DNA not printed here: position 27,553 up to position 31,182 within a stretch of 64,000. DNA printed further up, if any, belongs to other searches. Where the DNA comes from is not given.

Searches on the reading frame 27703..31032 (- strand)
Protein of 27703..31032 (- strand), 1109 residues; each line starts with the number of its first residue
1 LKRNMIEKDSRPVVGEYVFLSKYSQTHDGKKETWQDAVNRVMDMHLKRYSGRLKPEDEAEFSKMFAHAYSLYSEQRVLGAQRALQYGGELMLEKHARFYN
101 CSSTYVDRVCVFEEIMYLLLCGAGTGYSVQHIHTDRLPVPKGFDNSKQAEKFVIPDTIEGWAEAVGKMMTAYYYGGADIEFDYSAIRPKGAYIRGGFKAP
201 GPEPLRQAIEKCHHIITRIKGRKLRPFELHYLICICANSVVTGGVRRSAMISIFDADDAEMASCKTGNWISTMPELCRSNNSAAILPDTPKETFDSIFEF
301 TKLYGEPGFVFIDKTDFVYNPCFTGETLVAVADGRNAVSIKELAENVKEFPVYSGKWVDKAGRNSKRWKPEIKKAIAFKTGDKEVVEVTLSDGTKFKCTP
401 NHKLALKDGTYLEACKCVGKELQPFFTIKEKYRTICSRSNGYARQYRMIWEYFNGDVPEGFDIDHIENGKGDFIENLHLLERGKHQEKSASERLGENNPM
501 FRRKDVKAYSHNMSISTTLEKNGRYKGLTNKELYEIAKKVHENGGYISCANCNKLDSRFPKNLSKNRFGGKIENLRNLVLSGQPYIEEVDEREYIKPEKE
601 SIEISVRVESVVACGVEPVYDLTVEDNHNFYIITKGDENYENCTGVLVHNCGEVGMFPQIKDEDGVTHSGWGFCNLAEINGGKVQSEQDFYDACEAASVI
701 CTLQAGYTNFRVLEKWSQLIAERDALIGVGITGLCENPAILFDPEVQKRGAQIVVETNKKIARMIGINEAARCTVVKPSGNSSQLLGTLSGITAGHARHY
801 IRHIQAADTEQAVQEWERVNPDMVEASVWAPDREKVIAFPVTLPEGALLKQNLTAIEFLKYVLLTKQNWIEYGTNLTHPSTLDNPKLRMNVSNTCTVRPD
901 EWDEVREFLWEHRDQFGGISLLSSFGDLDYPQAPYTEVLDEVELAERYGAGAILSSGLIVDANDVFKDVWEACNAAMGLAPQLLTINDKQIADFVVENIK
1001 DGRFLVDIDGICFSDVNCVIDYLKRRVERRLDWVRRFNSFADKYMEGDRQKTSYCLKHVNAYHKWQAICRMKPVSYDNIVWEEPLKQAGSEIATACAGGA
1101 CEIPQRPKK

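Call 36: search_protein_families(library=phrogs, proteins=[window:27703-31032:-], max_evalue=0.00001)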
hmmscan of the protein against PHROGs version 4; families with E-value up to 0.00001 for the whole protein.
window:27703-31032:- (1109 aa): 1 family
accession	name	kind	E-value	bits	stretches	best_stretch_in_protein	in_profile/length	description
phrog_367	-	DNA, RNA and nucleotide metabolism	9.2e-91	306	2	13-322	33-388/701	ribonucleotide reductase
